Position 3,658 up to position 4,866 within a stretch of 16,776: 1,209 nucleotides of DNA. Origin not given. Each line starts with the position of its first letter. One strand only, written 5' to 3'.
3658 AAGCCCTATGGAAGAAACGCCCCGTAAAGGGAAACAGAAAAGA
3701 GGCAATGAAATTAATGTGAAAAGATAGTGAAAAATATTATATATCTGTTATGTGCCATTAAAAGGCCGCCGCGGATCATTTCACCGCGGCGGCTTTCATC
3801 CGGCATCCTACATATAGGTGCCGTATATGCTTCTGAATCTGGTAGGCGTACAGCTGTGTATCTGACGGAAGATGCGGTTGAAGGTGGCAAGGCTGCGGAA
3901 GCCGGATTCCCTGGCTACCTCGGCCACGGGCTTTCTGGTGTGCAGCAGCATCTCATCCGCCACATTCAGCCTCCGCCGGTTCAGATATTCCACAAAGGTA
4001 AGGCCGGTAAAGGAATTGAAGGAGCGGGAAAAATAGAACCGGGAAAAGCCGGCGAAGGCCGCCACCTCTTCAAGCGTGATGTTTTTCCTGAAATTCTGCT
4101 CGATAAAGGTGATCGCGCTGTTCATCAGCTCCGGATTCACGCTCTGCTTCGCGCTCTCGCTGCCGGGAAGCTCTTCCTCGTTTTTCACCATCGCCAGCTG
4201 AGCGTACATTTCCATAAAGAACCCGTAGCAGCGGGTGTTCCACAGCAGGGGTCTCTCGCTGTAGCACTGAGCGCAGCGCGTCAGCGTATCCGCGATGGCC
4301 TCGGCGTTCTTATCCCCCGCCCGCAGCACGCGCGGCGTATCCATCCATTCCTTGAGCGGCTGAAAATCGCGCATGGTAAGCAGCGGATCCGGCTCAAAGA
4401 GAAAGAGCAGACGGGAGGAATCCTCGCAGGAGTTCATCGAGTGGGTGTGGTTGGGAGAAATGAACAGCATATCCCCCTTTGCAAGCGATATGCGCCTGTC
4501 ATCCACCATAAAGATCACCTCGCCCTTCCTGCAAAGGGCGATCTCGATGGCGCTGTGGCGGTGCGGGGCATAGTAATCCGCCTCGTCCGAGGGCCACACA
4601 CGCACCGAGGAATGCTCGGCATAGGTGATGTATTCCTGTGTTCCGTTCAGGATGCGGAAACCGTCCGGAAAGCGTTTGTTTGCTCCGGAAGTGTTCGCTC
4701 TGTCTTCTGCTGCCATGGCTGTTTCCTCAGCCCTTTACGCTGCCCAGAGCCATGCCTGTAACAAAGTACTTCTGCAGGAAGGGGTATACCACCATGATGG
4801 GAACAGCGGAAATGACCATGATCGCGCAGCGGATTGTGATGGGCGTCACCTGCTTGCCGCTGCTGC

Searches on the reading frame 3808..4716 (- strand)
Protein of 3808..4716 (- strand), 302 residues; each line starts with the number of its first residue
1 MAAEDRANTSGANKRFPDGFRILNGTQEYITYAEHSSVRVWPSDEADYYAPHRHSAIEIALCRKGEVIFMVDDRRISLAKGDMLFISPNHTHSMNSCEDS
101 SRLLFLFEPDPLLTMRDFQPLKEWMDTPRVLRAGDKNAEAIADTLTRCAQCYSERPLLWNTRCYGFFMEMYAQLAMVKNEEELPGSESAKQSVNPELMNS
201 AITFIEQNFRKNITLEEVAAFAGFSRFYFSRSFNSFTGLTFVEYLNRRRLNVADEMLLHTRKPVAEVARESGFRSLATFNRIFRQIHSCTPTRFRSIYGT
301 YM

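Call 9: search_protein_families(library=pfam, proteins=[window:3808-4716:-], max_evalue=0.01)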
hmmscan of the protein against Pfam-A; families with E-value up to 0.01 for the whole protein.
window:3808-4716:- (302 aa): 6 families
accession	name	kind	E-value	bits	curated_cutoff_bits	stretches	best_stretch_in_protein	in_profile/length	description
PF12833.13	HTH_18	-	5.7e-22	78.2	33.6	1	219-295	2-78/80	Helix-turn-helix domain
PF00165.29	HTH_AraC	-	1.8e-19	69.8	26.6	2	205-246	1-42/42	Bacterial regulatory helix-turn-helix proteins, AraC family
PF02311.25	AraC_binding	-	3.8e-11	43.3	21.1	1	46-99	13-66/135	AraC-like ligand binding domain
PF07883.17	Cupin_2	-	3e-08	33.7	27.2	1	50-100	12-62/70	Cupin domain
PF14525.12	AraC_binding_2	-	0.004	17.3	27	1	54-115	53-108/173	AraC-binding-like domain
PF03079.20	ARD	-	0.0045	17.7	27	1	47-93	83-134/157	ARD/ARD' family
